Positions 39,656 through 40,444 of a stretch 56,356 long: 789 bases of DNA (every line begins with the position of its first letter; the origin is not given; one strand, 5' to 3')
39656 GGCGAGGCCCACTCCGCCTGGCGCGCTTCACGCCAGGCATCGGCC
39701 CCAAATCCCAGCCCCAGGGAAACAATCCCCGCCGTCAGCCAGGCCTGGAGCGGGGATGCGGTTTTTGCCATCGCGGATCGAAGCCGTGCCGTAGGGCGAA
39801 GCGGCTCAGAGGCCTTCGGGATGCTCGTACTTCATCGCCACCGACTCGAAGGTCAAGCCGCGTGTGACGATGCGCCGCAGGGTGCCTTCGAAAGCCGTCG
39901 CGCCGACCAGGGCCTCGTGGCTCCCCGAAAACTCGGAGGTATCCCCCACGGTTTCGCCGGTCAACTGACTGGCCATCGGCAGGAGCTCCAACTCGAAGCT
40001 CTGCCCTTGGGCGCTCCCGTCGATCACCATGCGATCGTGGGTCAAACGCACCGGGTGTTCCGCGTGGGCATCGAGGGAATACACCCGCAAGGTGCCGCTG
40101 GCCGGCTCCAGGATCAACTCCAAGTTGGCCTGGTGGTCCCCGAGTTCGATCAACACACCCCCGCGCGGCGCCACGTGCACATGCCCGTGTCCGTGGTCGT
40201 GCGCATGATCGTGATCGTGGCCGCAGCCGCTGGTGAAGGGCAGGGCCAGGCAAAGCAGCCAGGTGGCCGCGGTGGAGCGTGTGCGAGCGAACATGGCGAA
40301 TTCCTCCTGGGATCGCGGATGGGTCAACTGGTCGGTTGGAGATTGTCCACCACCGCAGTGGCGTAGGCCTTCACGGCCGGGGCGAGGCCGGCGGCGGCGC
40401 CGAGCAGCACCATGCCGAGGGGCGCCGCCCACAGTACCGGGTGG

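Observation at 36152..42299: MacB-type ABC transporter with a His-rich lipoprotein, three tandem divergent DUF3299 paralogues and a HEAT protein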

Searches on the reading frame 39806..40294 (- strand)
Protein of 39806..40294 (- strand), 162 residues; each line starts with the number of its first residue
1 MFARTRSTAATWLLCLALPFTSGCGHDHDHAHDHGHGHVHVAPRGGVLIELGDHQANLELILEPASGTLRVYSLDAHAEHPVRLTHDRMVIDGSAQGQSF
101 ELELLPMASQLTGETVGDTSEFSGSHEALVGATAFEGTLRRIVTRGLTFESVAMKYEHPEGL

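Call 3: search_protein_families(library=pfam, proteins=[window:39806-40294:-], max_evalue=0.1)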
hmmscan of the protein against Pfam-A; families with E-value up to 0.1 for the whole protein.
window:39806-40294:- (162 aa): 0 families

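Call 4: search_protein_families(library=ncbifam, proteins=[window:39806-40294:-], max_evalue=0.1)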
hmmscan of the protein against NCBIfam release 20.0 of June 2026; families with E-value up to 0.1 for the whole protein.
window:39806-40294:- (162 aa): 0 families
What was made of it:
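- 39806..40294 (-): His-rich lipoprotein ('HisLipo'), 162 aa. Signal peptide and Cys24, then a disordered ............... tail, then an 8-strand beta domain. Conserved motifs HxHxAP(H/R)GG and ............. No Pfam or NCBIfam hit (calls 3, 4).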

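Call 19: find_homologous_proteins(query=window:39806-40294:-, max_evalue=0.01)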
Query window:39806-40294:- (162 aa): 96 proteins with E <= 0.01 among 317 candidates.
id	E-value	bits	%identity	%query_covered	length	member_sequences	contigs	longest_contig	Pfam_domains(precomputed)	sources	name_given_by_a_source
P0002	9.1e-103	359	100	100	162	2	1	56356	-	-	-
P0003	1.3e-81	290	81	100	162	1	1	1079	-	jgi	jgi:hypothetical protein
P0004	1.5e-34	137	46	70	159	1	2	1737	-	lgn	-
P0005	6.3e-32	129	42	88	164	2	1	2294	-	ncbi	-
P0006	9.5e-32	128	49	83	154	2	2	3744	-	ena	-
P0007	2.0e-30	124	49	73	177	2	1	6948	-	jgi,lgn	jgi:hypothetical protein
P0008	4.3e-30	123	48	80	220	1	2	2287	-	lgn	-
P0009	7.9e-30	122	47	73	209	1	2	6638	-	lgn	-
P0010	1.5e-29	121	49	66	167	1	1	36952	-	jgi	jgi:hypothetical protein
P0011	3.5e-29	120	43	73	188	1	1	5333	-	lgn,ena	-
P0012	4.7e-29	119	45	73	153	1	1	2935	-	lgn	-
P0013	5.1e-29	119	44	71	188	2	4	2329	-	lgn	-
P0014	9.3e-29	118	50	85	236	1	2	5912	-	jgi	jgi:hypothetical protein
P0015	1.1e-28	118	47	74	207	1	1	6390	-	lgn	-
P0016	1.4e-28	118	42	88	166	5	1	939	-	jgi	jgi:hypothetical protein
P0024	4.1e-28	116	47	78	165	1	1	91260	-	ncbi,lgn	ncbi:MAG: hypothetical protein WD226_09240 [Planctomycetota bacterium]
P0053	9.5e-24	102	44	83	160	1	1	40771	-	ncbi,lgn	ncbi:MAG: hypothetical protein AAF682_24230 [Planctomycetota bacterium]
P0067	4.6e-21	93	45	72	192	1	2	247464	-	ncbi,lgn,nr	ncbi:MAG: hypothetical protein HYV27_07520 [Candidatus Hydrogenedentes bacterium]|nr:hypothetical pr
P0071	3.3e-20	91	38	89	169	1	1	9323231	-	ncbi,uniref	ncbi:hypothetical protein [Candidatus Uabimicrobium sp. HlEnr_7]|uniref:hypothetical protein n=1 Tax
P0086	7.3e-17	80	43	72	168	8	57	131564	-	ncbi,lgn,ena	-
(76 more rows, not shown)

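Call 20: find_encoding_contigs(protein=P0024, flank=9000, max_places=2)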
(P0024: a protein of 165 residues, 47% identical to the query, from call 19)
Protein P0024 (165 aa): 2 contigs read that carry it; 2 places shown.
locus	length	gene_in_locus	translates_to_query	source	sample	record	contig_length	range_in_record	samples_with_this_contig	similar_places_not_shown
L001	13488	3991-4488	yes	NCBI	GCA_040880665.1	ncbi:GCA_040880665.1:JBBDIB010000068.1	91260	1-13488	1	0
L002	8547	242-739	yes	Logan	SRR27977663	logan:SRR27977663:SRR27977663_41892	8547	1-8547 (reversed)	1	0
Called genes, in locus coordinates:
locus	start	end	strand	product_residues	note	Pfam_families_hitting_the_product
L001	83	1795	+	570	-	-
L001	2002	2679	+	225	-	PF00005:ABC_tran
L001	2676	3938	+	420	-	PF12704:MacB_PCD, PF02687:FtsX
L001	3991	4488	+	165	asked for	-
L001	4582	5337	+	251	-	-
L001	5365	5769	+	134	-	-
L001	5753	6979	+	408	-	PF13646:HEAT_2 (faint)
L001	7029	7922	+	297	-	PF00557:Peptidase_M24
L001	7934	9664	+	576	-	PF00534:Glycos_transf_1, PF13692:Glyco_trans_1_4, PF13524:Glyco_trans_1_2 (faint)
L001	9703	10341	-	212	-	PF00440:TetR_N, PF09209:CecR_C (weak)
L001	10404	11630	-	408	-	PF00155:Aminotran_1_2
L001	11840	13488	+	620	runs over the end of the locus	-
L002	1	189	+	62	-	?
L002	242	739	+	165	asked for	-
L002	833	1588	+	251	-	-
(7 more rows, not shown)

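Call 21: find_encoding_contigs(protein=P0067, flank=9000, max_places=2)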
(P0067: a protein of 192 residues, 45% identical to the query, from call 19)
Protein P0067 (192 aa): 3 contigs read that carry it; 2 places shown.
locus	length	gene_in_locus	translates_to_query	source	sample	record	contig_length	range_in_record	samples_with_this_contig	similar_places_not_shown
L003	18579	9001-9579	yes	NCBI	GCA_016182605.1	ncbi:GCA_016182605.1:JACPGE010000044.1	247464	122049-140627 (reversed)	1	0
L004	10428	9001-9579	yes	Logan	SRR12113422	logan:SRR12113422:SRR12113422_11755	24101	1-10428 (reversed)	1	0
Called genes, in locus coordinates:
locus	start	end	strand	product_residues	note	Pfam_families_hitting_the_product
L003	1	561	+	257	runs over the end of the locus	PF01618:MotA_ExbB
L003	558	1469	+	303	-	PF13677:MotB_plug, PF00691:OmpA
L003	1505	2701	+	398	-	-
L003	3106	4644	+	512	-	PF07690:MFS_1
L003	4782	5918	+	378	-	PF17785:PUA_3, PF10672:Methyltrans_SAM, PF05175:MTS, PF01728:FtsJ (weak), PF01170:UPF0020, PF13649:Methyltransf_25, PF13847:Methyltransf_31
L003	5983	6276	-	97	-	PF05016:ParE_toxin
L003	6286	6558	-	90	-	PF03693:ParD_antitoxin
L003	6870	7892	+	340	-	PF07238:PilZ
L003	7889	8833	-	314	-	PF03009:GDPD, PF13653:GDPD_2 (weak)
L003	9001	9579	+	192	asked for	-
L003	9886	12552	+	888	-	PF00456:Transketolase_N (weak), PF17831:PDH_E1_M, PF22613:Transketolase_C_1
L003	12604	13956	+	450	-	PF00364:Biotin_lipoyl, PF25984:BSH_YknX (faint), PF02817:E3_binding, PF00198:2-oxoacid_dh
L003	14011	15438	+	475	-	PF01262:AlaDh_PNT_C (faint), PF07992:Pyr_redox_2, PF00070:Pyr_redox, PF02852:Pyr_redox_dim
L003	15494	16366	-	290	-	PF00149:Metallophos, PF12850:Metallophos_2 (faint)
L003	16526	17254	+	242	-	PF06439:3keto-disac_hyd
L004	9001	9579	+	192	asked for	-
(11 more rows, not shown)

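Call 22: find_encoding_contigs(protein=P0071, flank=9000, max_places=2)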
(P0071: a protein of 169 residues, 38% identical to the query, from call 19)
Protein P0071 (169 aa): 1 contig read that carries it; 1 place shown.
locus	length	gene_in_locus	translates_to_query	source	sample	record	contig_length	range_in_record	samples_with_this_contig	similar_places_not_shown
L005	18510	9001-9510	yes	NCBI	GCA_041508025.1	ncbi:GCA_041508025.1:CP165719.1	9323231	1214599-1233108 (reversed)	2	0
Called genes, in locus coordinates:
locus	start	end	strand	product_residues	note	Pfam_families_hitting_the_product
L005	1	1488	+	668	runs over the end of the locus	PF00535:Glycos_transf_2, PF10111:Glyco_tranf_2_2 (faint), PF13641:Glyco_tranf_2_3 (faint), PF01983:CofC (faint), PF09837:DUF2064, PF00535:Glycos_transf_2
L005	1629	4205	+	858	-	PF00133:tRNA-synt_1, PF01406:tRNA-synt_1e (faint), PF09334:tRNA-synt_1g, PF13603:tRNA-synt_1_2, PF00133:tRNA-synt_1 (weak), PF08264:Anticodon_1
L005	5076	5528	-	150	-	PF04828:GFA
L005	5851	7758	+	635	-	PF04851:ResIII (faint), PF13086:AAA_11, PF13245:AAA_19, PF13604:AAA_30, PF01443:Viral_helicase1 (faint), PF13087:AAA_12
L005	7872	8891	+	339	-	PF01297:ZnuA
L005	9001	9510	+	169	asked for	-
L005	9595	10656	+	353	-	-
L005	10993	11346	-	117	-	PF01526:DDE_Tnp_Tn3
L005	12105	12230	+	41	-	-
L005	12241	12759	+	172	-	-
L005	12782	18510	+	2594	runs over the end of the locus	PF20148:DUF6531 (weak), PF25023:TEN_YD-shell (faint), PF05593:RHS_repeat (weak), PF13385:Laminin_G_3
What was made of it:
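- Uabimicrobium (call 22).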

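Call 24: find_encoding_contigs(protein=P0053, flank=9000, max_places=1)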
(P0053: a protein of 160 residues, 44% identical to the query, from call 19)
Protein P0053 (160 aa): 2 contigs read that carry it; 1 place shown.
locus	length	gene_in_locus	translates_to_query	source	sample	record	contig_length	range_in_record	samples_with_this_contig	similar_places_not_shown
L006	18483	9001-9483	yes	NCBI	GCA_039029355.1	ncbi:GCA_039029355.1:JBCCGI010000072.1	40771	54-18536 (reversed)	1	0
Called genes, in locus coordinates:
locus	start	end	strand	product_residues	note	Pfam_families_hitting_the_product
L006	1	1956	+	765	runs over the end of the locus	PF14498:Glyco_hyd_65N_2, PF22124:Glyco_hydro_95_cat, PF21307:Glyco_hydro_95_C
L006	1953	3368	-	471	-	PF01266:DAO (weak), PF01593:Amino_oxidase, PF13450:NAD_binding_8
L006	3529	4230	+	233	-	PF00072:Response_reg, PF00486:Trans_reg_C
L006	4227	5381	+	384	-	PF00512:HisKA, PF02518:HATPase_c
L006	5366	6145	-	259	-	PF12787:EcsC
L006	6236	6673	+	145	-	PF00254:FKBP_C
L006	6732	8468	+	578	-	PF24681:Kelch_KLHDC2_KLHL20_DRC7, PF24981:Beta-prop_ATRN-LZTR1, PF25210:Kelch_FKB95, PF13415:Beta-prop_FBX42, PF13964:Beta-prop_Calicin, PF01344:Kelch_1 (weak), PF24681:Kelch_KLHDC2_KLHL20_DRC7, PF24996:NANM (weak), +1 more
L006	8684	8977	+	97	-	PF00830:Ribosomal_L28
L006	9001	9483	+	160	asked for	-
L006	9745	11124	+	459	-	-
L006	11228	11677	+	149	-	-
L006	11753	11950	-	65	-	-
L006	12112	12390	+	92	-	PF01713:Smr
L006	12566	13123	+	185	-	-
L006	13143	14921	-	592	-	PF13231:PMT_2 (weak)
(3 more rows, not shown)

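Call 25: find_encoding_contigs(protein=P0086, flank=9000, max_places=2)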
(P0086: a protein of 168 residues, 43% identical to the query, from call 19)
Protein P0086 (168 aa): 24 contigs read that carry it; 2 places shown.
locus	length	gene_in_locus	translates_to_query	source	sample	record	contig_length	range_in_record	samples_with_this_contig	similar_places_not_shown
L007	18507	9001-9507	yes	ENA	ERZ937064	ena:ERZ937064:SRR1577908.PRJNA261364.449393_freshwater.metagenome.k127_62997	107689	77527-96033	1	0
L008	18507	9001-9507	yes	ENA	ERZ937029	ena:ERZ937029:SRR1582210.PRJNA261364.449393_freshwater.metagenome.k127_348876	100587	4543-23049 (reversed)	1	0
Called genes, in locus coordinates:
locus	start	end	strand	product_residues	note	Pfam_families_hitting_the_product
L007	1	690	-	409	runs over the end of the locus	PF13428:TPR_14 (faint)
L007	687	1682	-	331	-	PF02423:OCD_Mu_crystall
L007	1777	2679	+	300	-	PF05544:Pro_racemase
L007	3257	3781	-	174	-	-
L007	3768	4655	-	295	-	PF00092:VWA, PF13519:VWA_2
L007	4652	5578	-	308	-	PF00092:VWA, PF13519:VWA_2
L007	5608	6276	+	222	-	PF00702:Hydrolase, PF12710:HAD (faint), PF13419:HAD_2, PF13242:Hydrolase_like (weak)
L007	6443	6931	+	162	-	-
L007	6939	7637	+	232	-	PF00005:ABC_tran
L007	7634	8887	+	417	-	PF02687:FtsX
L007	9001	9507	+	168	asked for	-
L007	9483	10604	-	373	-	PF22660:RS_preATP-grasp-like, PF02222:ATP-grasp, PF17769:PurK_C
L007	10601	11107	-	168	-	PF00731:AIRC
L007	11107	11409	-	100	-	PF00543:P-II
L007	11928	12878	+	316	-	PF01300:Sua5_yciO_yrdC, PF03481:Sua5_C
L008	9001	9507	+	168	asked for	-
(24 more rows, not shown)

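Call 28: search_solved_structures(query=A3, max_evalue=10, show_alignments=3)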
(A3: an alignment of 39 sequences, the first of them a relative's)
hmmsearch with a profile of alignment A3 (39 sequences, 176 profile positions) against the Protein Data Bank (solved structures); distinct sequences matched with E-value up to 10: 7.
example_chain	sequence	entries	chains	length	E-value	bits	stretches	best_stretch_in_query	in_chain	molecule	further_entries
7ahw_AAA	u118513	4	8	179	0.056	16.3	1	12-45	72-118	Uncharacterized protein | PA4063 from Pseudomonas aeruginosa | DUF2796 domain-containing protein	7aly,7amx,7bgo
5tu9_A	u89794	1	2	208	0.72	12.7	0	100-123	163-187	Accumulation associated protein Aap G58-spacer-G513 (variant G5-spacer-consensus G5)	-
5tu8_A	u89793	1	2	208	0.77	12.6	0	102-123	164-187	Aap G58-spacer-G513* (variant G5-spacer-variant G5)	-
4fun_A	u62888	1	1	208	1.1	12.1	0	100-123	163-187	Accumulation associated protein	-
4fuo_A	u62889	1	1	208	1.1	12.1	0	100-123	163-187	Accumulation associated protein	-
5tu7_A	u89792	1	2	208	1.1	12.1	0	100-123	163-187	Accumulation-associated protein Aap G511-spacer-G513 (consensus G5-spacer-consensus G5)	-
4fum_A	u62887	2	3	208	8.6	9.2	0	100-123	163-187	Accumulation associated protein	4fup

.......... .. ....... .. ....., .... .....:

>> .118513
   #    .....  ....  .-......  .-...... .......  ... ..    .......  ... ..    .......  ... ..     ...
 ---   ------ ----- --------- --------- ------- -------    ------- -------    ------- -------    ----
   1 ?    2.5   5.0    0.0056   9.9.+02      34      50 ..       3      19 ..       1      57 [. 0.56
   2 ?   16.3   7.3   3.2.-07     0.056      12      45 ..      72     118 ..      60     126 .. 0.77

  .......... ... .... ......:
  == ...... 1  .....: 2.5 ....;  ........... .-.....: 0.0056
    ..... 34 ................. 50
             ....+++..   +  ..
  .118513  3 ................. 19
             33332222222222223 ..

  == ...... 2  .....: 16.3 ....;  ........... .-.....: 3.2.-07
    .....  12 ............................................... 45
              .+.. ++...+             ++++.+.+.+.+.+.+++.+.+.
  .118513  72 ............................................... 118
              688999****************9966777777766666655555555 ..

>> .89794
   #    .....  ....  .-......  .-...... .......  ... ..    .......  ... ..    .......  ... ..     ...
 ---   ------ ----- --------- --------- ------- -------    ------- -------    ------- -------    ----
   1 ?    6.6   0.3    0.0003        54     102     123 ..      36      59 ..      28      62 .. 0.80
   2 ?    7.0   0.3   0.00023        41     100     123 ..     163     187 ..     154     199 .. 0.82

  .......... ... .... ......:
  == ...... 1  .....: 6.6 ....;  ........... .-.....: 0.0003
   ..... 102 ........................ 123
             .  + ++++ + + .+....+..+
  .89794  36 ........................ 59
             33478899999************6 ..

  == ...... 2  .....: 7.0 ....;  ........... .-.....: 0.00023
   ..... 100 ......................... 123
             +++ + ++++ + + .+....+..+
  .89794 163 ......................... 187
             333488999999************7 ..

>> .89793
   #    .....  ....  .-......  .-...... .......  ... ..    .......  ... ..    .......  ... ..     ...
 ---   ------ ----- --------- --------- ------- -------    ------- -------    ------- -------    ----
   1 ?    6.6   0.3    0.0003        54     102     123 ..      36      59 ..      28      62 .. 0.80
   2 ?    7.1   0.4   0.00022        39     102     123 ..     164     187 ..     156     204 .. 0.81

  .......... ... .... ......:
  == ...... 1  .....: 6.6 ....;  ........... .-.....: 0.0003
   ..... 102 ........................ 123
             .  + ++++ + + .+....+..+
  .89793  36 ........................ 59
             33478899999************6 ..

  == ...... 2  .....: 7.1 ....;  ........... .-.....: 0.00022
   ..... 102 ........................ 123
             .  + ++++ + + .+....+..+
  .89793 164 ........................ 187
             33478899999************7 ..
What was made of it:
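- On ZrgABCDE / PA4063-PA4066-type operon: The PDB profile match to 7ahw covers only the His run, E = 0.056 (call 28).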

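Call 42: predict_structure(alignment_id=A3)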
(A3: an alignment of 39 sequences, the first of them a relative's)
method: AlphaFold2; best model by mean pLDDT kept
length: 162 residues; sequences in the alignment: 39
mean_pLDDT: 87.1   pTM: 0.74
mean pLDDT of the five models: 87.1, 87.0, 86.5, 86.5, 86.5
residues with pLDDT >= 90: 118; 70-90: 5; 50-70: 35; < 50: 4
segments of 3 or more residues with pLDDT < 50: none
pLDDT, mean of each block of 10 residues (from residue 1): 54 55 61 66 96 96 97 97 98 98 98 97 98 98 97 93 50
secondary structure, 60 per line:
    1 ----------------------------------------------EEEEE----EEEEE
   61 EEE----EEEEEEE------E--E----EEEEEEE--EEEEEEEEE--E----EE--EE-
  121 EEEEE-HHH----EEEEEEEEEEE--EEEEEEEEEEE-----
elements in order: E47-51 E56-63 E68-74 E89-95 E98-106 E121-125 E134-144 E147-157
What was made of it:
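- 39806..40294 (-): AF2 pLDDT 87, all-beta (call 42).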

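Call 47: fold_search(model_id=the predicted structure, library=pdb)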
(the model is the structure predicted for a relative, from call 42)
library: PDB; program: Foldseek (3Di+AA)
matches with E <= 10: 1043; with E <= 0.001: 0
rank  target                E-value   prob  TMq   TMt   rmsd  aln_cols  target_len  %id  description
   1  9ize_A                1.6e-02  0.94  0.25  0.09  10.2       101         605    8  Acarbose hydrolase from human gut microbiota K. grimontii TD1, Apg mutant enzyme D336A, complexed with acarviosine-glu (released 2025-08-06)
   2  9vd8                  2.2e-02  0.92  0.25  0.09  10.2       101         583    8  Structure of a truncated loopA mutant from the human gut flora K. grimontii Apg in complex with glucose (released 2025-09-03)
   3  9v0i                  2.2e-02  0.92  0.25  0.09  10.2       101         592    8  Apg mutant enzyme D448N of the human gut flora K. grimontii TD1 acarbose hydrolase (released 2025-09-03)
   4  9io5_J                2.2e-02  0.69  0.23  0.08  15.5       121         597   14  Cryo-EM structure of G1-ATPase dimer from Mycoplasma mobile gliding machinery (released 2025-03-12)
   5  1fg9_E                2.3e-02  0.97  0.33  0.29   7.0       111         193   10  3:1 COMPLEX OF INTERFERON-GAMMA RECEPTOR WITH INTERFERON-GAMMA DIMER (released 2000-08-11)
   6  7o4w                  2.4e-02  0.21  0.17  0.08  13.3       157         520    9  Crystal structure of diphtheria toxin mutant CRM197 with a disulphide bond replaced by a Cys-Acetone-Cys bridge (released 2022-04-06)
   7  9vdw_D                3.7e-02  0.87  0.25  0.11  10.2       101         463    8  Structure of truncated loopA and loopB mutants from the human gut flora K. grimontii Apg (released 2025-09-03)
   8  1f0l_A                4.3e-02  0.28  0.21  0.10  14.3       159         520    9  1.55 ANGSTROM CRYSTAL STRUCTURE OF WILD TYPE DIPHTHERIA TOXIN (released 2000-11-16)
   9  6c26_B                4.6e-02  0.91  0.28  0.14   6.4        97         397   12  The Cryo-EM structure of a eukaryotic oligosaccharyl transferase complex (released 2018-01-31)
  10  5i82_B                5.1e-02  0.28  0.21  0.10  13.4       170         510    8  First Crystal Structure of E.coli Based Recombinant Diphtheria Toxin Mutant CRM197 (released 2016-03-02)
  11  8d3t_B                6.3e-02  0.87  0.35  0.17  11.9       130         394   10  Crystal structure of GalS1 from Populus trichocarpas (released 2023-03-15)
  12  5m63_M                6.3e-02  0.44  0.25  0.20   9.7       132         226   12  Crystal structure of group B Streptococcus type III DP2 oligosaccharide bound to Fab NVS-1-19-5 (released 2017-05-03)
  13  8d3t_A                6.7e-02  0.75  0.33  0.17  12.1       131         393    9  Crystal structure of GalS1 from Populus trichocarpas (released 2023-03-15)
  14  8g0f_A                6.7e-02  0.25  0.21  0.10  13.3       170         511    8  Crystal structure of diphtheria toxin H223Q/H257Q double mutant (pH 5.5) (released 2023-07-05)
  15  1n26_A                7.5e-02  0.91  0.36  0.23   5.8       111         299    9  Crystal Structure of the extra-cellular domains of Human Interleukin-6 Receptor alpha chain (released 2002-12-18)
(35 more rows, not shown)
